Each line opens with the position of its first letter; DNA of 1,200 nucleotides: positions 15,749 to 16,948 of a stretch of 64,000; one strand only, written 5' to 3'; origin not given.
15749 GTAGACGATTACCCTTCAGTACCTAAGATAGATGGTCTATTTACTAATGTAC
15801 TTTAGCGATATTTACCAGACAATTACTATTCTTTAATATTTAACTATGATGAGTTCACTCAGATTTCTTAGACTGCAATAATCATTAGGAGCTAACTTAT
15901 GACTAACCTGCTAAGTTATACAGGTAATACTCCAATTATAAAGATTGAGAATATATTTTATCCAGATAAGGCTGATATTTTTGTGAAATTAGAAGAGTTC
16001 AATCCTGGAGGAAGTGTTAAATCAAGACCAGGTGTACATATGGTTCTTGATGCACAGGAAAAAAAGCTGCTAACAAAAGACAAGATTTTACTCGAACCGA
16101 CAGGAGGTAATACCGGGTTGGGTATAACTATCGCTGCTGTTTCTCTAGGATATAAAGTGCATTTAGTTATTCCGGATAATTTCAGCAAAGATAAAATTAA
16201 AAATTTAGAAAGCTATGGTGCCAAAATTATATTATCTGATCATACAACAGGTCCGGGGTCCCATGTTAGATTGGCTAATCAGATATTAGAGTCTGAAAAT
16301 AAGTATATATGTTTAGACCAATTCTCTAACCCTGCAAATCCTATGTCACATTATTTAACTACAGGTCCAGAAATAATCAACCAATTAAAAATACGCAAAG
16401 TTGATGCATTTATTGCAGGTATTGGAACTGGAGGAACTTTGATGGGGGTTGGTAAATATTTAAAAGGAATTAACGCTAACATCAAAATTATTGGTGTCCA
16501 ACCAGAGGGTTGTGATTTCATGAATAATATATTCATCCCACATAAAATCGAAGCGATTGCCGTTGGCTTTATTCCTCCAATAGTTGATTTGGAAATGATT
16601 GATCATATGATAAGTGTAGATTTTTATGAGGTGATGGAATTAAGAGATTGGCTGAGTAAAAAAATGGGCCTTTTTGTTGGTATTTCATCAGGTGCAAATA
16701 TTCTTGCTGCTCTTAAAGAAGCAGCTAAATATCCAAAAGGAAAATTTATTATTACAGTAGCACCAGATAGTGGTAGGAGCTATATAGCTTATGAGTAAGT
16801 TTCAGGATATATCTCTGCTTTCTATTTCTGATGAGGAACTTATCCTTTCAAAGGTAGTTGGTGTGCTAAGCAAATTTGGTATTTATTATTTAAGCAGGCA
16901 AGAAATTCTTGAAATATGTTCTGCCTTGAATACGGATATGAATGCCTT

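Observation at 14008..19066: Candidate undescribed system: non-proteinogenic amino acid synthesis or detox with a tRNA-editing self-protection gene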

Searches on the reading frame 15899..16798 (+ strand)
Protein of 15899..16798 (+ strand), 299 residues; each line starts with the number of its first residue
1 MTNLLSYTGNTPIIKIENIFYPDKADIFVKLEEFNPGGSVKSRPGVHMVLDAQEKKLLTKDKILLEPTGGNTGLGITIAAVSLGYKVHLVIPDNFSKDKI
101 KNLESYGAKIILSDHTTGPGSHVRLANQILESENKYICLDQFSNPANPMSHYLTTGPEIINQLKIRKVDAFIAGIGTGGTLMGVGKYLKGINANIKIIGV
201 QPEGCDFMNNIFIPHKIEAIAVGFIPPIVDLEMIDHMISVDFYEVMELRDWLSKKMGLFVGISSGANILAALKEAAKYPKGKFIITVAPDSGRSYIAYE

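Call 4: search_protein_families(library=pfam, proteins=[window:15899-16798:+])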
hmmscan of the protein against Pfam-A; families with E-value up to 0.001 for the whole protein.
window:15899-16798:+ (299 aa): 1 family
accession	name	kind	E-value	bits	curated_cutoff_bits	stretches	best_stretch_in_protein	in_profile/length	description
PF00291.31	PALP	-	1.6e-67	228.4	35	1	7-290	4-295/295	Pyridoxal-phosphate dependent enzyme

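Call 5: search_protein_families(library=ncbifam, proteins=[window:15899-16798:+])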
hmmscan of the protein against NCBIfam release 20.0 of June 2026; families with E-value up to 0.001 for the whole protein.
window:15899-16798:+ (299 aa): 38 families (the best 25 are shown)
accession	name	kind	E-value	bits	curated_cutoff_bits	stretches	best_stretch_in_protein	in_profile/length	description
TIGR01136.1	cysKM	subfamily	2.3e-90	303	344.15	1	6-297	3-295/299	cysteine synthase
TIGR01139.1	cysK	equivalog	3.8e-85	285.7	350.95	1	7-297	4-294/298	cysteine synthase A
TIGR01137.1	cysta_beta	equivalog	2.3e-73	247.4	510.25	1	2-297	3-307/457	cystathionine beta-synthase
TIGR01138.1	cysM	equivalog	1.2e-70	238.3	394.2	1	5-297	3-286/290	cysteine synthase B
NF007989.0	PRK10717.1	equivalog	3.4e-70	236.7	387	1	3-296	7-313/334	cysteine synthase A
NF008735.0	PRK11761.1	equivalog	5e-66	223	413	1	2-297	4-290/296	cysteine synthase CysM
TIGR03945.1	PLP_SbnA_fam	equivalog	5.2e-57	193.2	349.95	1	6-296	3-295/304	2,3-diaminopropionate biosynthesis protein SbnA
NF053679.1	CysteaSynCapA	equivalog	7.1e-53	179.5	600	1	2-296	8-315/329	cysteate synthase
TIGR01127.1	ilvA_1Cterm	equivalog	9.2e-23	80.8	378.75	1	23-221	13-202/380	threonine ammonia-lyase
NF006389.0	PRK08638.1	equivalog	4.3e-20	71.9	453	1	9-217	26-225/333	bifunctional threonine ammonia-lyase/L-serine ammonia-lyase TdcB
NF006094.0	PRK08246.1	subfamily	1.5e-17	64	331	1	7-210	20-208/310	serine/threonine dehydratase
NF005292.0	PRK06815.1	equivalog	5.6e-17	61.8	371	1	12-210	23-212/320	threonine/serine dehydratase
TIGR01124.1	ilvA_2Cterm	equivalog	1.2e-15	57.1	411.3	1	10-210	17-209/499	threonine ammonia-lyase, biosynthetic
NF005147.0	PRK06608.1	equivalog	2.2e-15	56.3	380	1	6-265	20-283/339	serine/threonine dehydratase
NF052478.1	CystDsulMYC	equivalog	4.7e-15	55.8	600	1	25-295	37-320/354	L-cysteine desulfhydrase Cds1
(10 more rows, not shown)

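Call 8: search_solved_structures(query=window:15899-16795:+, show_alignments=1)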
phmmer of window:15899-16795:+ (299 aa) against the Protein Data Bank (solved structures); distinct sequences matched with E-value up to 0.001: 135 (the best 60 are shown).
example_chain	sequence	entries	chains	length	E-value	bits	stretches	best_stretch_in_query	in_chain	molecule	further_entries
8t2c_A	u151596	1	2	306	4.7e-68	232.7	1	3-297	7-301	Cysteine synthase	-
8srt_A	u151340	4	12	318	5.4e-68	232.5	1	3-297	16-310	Cysteine synthase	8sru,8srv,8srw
1o58_A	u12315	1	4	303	1.9e-64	220.9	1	8-297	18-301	O-acetylserine sulfhydrylase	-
9jxu_A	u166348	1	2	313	1.3e-63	218.2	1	4-298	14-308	Cysteine synthase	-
3fca_A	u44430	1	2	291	2.1e-63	217.4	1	8-297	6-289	Cysteine synthase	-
4aec_A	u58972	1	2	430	4.4e-63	216.4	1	3-297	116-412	CYSTEINE SYNTHASE, MITOCHONDRIAL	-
7n2t_A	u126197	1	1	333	4.8e-63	216.3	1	7-297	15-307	Cysteine synthase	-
2egu_A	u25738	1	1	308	2.5e-62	214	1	5-297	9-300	Cysteine synthase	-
3rr2_A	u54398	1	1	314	3.5e-62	213.5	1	3-297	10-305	Cysteine synthase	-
2isq_A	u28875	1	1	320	5.7e-62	212.8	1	7-297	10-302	Cysteine synthase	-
1z7w_A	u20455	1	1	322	5.8e-62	212.7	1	7-297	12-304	Cysteine synthase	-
3vbe_A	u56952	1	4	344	8.8e-62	212.1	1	7-297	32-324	beta-cyanoalnine synthase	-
1ve1_A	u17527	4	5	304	1.4e-61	211.5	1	8-297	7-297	O-acetylserine sulfhydrylase | O-acetylserine (Thiol)-lyase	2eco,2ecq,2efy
4i1y_A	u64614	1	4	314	1.8e-61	211.2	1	3-297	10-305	Cysteine synthase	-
1z7y_A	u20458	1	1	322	3.7e-61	210.1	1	7-297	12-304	Cysteine synthase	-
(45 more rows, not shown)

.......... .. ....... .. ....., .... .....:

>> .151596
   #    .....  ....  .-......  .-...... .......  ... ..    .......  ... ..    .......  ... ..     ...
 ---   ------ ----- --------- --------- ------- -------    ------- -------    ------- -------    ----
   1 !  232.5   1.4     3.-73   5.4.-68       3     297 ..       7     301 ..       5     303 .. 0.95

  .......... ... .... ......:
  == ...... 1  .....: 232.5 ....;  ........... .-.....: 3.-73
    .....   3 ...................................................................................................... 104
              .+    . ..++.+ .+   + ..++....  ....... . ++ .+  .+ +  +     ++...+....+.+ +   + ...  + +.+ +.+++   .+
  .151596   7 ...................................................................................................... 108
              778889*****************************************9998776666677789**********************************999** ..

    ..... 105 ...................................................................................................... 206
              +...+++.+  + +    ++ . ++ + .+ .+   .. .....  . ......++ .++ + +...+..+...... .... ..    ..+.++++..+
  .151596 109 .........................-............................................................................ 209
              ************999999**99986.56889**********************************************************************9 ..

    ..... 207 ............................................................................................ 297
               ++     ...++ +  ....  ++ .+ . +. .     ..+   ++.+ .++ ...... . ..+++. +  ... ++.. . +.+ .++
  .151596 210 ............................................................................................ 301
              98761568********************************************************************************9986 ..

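Call 37: find_homologous_proteins(query=window:15899-16795:+)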
Query window:15899-16795:+ (299 aa): 7994 proteins with E <= 0.001 among 8000 candidates; the best 120 are listed.
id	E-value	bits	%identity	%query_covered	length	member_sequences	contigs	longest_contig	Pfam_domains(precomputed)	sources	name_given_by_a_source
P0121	4.7e-180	615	90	100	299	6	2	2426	PF00291.32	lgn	-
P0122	9.7e-175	598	87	100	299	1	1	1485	PF00291.32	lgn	-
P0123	5.6e-166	569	84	100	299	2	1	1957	PF00291.32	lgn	-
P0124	3.3e-165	566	83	100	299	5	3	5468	PF00291.32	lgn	-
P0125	4.0e-165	566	83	100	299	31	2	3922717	PF00291.32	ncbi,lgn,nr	ncbi:cysteine synthase family protein [Alcaligenes faecalis]|nr:cysteine synthase family protein [Al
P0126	1.2e-161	555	91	92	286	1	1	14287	PF00291.32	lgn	-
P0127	6.0e-151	520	97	79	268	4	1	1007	PF00291.32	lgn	-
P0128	1.5e-145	502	75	100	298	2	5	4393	PF00291.32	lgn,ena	-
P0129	3.5e-141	488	74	100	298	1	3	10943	PF00291.32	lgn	-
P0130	8.3e-141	486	75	99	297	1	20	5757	PF00291.32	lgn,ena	-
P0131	3.7e-139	481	75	95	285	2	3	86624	PF00291.32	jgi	jgi:cysteine synthase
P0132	1.7e-137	476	83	84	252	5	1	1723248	PF00291.32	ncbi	-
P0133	3.7e-125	435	77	84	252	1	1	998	PF00291.32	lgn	-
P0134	9.9e-112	391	61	99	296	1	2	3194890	PF00291.32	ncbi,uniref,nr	ncbi:PLP-dependent cysteine synthase family protein [Bartonella sp. HY329]|uniref:PLP-dependent cyst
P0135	2.8e-111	390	59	98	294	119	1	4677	PF00291.32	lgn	-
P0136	3.4e-111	389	58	98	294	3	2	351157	PF00291.32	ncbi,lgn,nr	ncbi:cysteine synthase family protein [Salmonella enterica]|nr:cysteine synthase family protein [Sal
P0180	1.6e-94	334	51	98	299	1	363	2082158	PF00291.32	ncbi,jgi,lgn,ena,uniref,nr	ncbi:PLP-dependent cysteine synthase family protein [Streptococcus infantarius]|jgi:cysteine synthas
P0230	1.0e-87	312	48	99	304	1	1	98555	PF00291.32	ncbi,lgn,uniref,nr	ncbi:PLP-dependent cysteine synthase family protein [Cellulosilyticum ruminicola]|uniref:PLP-depende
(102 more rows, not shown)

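Call 38: find_encoding_contigs(protein=P0136, flank=6000, max_places=2)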
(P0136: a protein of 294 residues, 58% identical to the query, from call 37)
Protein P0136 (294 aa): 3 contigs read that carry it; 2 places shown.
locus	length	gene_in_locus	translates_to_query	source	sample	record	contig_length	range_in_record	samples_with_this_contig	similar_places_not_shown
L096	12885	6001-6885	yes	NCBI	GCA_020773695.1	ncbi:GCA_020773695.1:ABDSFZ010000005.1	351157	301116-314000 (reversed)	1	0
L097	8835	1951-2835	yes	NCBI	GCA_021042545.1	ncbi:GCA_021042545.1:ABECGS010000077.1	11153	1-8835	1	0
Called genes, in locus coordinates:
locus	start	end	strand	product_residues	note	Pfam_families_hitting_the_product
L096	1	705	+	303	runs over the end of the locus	-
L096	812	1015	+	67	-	PF05930:Phage_AlpA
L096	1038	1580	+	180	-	PF11198:DUF2857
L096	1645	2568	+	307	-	PF13737:DDE_Tnp_1_5, PF01609:DDE_Tnp_1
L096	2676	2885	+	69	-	PF01258:zf-dskA_traR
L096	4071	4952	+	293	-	PF12834:Phage_int_SAM_2, PF12835:Integrase_1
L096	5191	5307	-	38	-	PF07973:tRNA_SAD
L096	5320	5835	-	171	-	PF01411:tRNA-synt_2c (weak)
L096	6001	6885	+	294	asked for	PF00291:PALP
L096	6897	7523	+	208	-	PF25084:LbH_EIF2B (faint), PF25087:GMPPB_C, PF00132:Hexapep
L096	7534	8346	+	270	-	PF01209:Ubie_methyltran, PF13489:Methyltransf_23, PF13847:Methyltransf_31, PF08241:Methyltransf_11, PF08242:Methyltransf_12, PF13649:Methyltransf_25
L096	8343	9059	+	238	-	PF03591:AzlC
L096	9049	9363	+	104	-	PF05437:AzlD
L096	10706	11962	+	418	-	PF13356:Arm-DNA-bind_3, PF22022:Phage_int_M, PF00589:Phage_integrase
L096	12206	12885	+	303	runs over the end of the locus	-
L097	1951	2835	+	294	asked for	PF00291:PALP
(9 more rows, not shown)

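Call 39: find_encoding_contigs(protein=P0180, flank=6000, max_places=2)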
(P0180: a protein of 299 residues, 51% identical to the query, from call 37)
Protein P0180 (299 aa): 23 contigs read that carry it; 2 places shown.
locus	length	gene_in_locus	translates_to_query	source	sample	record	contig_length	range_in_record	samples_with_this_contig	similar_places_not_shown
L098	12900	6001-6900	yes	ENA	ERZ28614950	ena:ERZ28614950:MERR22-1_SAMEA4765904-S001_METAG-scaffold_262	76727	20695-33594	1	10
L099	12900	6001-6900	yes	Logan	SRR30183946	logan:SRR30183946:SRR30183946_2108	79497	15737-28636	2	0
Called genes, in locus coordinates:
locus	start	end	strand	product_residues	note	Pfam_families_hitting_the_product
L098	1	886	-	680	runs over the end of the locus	PF03412:Peptidase_C39, PF00664:ABC_membrane, PF00005:ABC_tran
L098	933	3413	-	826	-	PF13575:DUF4135, PF05147:LANC_like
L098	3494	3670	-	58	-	PF04604:L_biotic_typeA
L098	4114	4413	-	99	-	PF19387:DUF5962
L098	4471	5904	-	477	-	PF00392:GntR, PF00155:Aminotran_1_2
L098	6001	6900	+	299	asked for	PF00291:PALP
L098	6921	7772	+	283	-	PF25084:LbH_EIF2B (faint), PF25087:GMPPB_C, PF00132:Hexapep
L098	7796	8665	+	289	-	PF00892:EamA, PF03151:TPT (faint), PF00892:EamA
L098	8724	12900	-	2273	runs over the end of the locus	PF02384:N6_Mtase, PF28553:WH_1, PF28554:DUF8437, PF00176:SNF2-rel_dom (faint), PF00270:DEAD (faint), PF04851:ResIII, PF28555:Helicase_dom, PF00271:Helicase_C (weak)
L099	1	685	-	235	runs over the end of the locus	-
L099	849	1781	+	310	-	PF01844:HNH (weak)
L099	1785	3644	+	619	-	PF13304:AAA_21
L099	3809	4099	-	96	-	PF19391:DUF5966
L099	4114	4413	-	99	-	PF19387:DUF5962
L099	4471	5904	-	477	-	PF00392:GntR, PF00155:Aminotran_1_2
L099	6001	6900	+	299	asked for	PF00291:PALP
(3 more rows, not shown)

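Call 40: find_encoding_contigs(protein=P0125, flank=6000, max_places=2)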
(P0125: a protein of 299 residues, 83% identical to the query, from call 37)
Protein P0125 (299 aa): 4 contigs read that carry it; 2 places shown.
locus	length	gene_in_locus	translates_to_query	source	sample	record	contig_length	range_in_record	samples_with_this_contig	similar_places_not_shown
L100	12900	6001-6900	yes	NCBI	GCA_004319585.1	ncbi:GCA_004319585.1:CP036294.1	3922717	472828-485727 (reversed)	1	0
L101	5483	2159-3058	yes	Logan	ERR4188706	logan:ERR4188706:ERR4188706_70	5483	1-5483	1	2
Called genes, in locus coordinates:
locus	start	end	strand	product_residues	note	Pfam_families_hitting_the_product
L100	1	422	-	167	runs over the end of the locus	PF05014:Nuc_deoxyrib_tr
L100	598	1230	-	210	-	PF01810:LysE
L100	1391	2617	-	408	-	PF00375:SDF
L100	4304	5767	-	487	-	PF00392:GntR, PF00155:Aminotran_1_2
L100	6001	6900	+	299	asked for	PF00291:PALP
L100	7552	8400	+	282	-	PF00892:EamA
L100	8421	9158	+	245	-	PF01411:tRNA-synt_2c (weak), PF07973:tRNA_SAD (weak)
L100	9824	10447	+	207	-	PF02798:GST_N, PF13409:GST_N_2, PF13417:GST_N_3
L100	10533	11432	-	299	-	PF00126:HTH_1, PF03466:LysR_substrate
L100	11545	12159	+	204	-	PF01810:LysE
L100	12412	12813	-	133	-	PF01042:Ribonuc_L-PSP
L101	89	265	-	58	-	-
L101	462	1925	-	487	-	PF00392:GntR, PF00155:Aminotran_1_2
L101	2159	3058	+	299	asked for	PF00291:PALP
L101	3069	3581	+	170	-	PF00132:Hexapep (faint), PF25087:GMPPB_C (weak)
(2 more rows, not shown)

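Call 63: search_dna_similar(query=window:15899-16795:+, collection=plasmids, mode=protein, max_rows=15, max_evalue=1e-60)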
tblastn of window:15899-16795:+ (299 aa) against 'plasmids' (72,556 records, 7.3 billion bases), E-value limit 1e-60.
Records with a match: 2; places in all: 2; records where one place covers at least 80% of the query: 2.
Best place of each record, by identity: 60-80% 1; <60% 1.
By first word of the organism name: Xenorhabdus 1; Salmonella 1.
By predicted mobility (MOB-suite, as given by PLSDB): non-mobilizable 2.
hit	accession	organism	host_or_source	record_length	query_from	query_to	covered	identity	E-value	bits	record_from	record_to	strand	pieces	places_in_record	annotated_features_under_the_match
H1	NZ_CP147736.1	Xenorhabdus sp. TH1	Steinernema sp. a AB-2023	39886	4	296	98%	61.8%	1e-101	333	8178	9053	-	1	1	cysteine synthase family protein | serine O-acetyltransferase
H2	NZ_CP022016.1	Salmonella enterica subsp. enterica serovar India str. ...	-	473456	1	296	99%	58.8%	2e-103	338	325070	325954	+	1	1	cysteine synthase family protein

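Call 65: get_annotated_region(hit=H1, flank=6000)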
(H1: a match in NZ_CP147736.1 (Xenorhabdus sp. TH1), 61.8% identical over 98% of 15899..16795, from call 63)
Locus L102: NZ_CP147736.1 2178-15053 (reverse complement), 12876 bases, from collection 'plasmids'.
description: Xenorhabdus sp. TH1 plasmid unnamed2, complete sequence
organism: Xenorhabdus sp. TH1 (NCBI taxid 3130166)
taxonomy: Bacteria; Pseudomonadota; Gammaproteobacteria; Enterobacterales; Morganellaceae; Xenorhabdus; Xenorhabdus sp. TH1
host: -; source: Steinernema sp. a AB-2023; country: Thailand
typing (MOB-suite, as given by PLSDB): non-mobilizable
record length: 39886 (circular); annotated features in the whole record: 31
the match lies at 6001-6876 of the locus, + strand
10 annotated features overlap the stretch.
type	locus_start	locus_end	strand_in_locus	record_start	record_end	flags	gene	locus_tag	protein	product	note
CDS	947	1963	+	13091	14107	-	-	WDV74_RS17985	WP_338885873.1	IS110 family transposase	-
CDS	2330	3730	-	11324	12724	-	-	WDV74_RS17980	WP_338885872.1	ISKra4 family transposase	-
CDS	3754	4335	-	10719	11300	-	-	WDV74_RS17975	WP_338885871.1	recombinase family protein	GO:0006310 - DNA recombination [Evidence IEA]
CDS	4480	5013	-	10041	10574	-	-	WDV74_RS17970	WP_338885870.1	plasmid pRiA4b ORF-3 family protein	-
CDS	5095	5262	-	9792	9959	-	-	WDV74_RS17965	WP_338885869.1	hypothetical protein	-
CDS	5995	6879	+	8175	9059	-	-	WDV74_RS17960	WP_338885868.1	cysteine synthase family protein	GO:0006535 - cysteine biosynthetic process from serine [Evidence IEA]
CDS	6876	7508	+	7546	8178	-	-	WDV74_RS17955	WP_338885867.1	serine O-acetyltransferase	GO:0006535 - cysteine biosynthetic process from serine [Evidence IEA]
CDS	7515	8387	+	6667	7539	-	-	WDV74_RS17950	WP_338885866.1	DMT family transporter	GO:0055085 - transmembrane transport [Evidence IEA]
CDS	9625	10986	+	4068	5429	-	-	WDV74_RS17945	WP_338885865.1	L-serine ammonia-lyase, iron-sulfur-dependent, subunit alpha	-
CDS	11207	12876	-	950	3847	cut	-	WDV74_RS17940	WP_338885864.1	valine--tRNA ligase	GO:0006438 - valyl-tRNA aminoacylation [Evidence IEA]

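Call 66: get_annotated_region(hit=H2, flank=7000)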
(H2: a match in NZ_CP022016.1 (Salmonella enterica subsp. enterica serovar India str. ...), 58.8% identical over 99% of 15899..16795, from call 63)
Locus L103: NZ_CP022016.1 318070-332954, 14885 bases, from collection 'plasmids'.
description: Salmonella enterica subsp. enterica serovar India str. SA20085604 plasmid unnamed1, complete sequence
organism: Salmonella enterica subsp. enterica serovar India str. SA20085604 (NCBI taxid 1242098)
taxonomy: Bacteria; Pseudomonadota; Gammaproteobacteria; Enterobacterales; Enterobacteriaceae; Salmonella; Salmonella enterica; Salmonella enterica subsp. enterica serovar India str. SA20085604
host: -; source: -; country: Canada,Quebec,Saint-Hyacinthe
typing (MOB-suite, as given by PLSDB): non-mobilizable
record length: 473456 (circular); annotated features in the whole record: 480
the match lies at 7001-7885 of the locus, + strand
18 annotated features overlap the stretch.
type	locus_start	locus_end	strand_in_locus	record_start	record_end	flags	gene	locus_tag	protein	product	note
CDS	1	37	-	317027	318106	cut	-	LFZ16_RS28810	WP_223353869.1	HesA/MoeB/ThiF family protein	-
CDS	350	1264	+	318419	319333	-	-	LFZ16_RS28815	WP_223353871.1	hypothetical protein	-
CDS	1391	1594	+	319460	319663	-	-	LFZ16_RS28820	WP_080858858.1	AlpA family transcriptional regulator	-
CDS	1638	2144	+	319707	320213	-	-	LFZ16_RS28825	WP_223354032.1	DUF2857 domain-containing protein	-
CDS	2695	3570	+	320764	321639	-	-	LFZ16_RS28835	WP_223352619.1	IS982 family transposase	-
CDS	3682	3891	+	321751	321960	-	-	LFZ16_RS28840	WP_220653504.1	TraR/DksA C4-type zinc finger protein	-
CDS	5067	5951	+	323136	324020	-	-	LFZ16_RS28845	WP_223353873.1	phage integrase N-terminal domain-containing protein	-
CDS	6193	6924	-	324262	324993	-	-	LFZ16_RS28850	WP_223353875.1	alanyl-tRNA editing protein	-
CDS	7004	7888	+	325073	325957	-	-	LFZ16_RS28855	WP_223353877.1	cysteine synthase family protein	GO:0006535 - cysteine biosynthetic process from serine [Evidence IEA]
CDS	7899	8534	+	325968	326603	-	-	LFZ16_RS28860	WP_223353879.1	serine O-acetyltransferase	GO:0006535 - cysteine biosynthetic process from serine [Evidence IEA]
CDS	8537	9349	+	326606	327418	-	-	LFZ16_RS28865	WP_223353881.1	class I SAM-dependent methyltransferase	-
CDS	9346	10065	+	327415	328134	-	-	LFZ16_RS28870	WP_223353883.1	AzlC family ABC transporter permease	GO:0006865 - amino acid transport [Evidence IEA]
CDS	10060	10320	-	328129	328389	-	-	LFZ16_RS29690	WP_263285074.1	hypothetical protein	-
CDS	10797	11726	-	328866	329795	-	ldtA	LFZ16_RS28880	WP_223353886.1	L,D-transpeptidase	-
CDS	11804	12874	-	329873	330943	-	cobT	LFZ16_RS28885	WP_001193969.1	nicotinate-nucleotide--dimethylbenzimidazole phosphoribosyltransferase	GO:0009236 - cobalamin biosynthetic process [Evidence IEA]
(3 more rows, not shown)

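Call 77: find_encoding_contigs(protein=P0134, flank=6000, max_places=1)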
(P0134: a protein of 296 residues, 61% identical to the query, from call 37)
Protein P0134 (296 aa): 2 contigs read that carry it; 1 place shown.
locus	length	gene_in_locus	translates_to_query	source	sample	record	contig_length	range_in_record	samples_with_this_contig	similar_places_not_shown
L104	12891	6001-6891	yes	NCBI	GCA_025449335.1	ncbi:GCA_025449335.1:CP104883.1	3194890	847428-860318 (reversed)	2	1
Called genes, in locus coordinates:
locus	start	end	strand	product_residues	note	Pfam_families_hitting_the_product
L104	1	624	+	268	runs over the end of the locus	PF01113:DapB_N, PF05173:DapB_C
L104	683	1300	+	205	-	PF00300:His_Phos_1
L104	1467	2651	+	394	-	PF00561:Abhydrolase_1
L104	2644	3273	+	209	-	PF13489:Methyltransf_23, PF07021:MetW, PF13847:Methyltransf_31, PF08241:Methyltransf_11, PF08242:Methyltransf_12 (weak), PF13649:Methyltransf_25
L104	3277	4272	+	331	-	PF01636:APH, PF01633:Choline_kinase (weak)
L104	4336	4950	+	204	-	PF00392:GntR, PF07729:FCD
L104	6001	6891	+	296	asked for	PF00291:PALP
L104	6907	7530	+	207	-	PF25084:LbH_EIF2B (faint), PF25087:GMPPB_C, PF00132:Hexapep (weak)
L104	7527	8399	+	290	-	PF00892:EamA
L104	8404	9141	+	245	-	PF01411:tRNA-synt_2c, PF07973:tRNA_SAD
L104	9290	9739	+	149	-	PF01220:DHquinase_II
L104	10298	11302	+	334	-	PF06481:COX_ARM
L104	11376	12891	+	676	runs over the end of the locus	PF00115:COX1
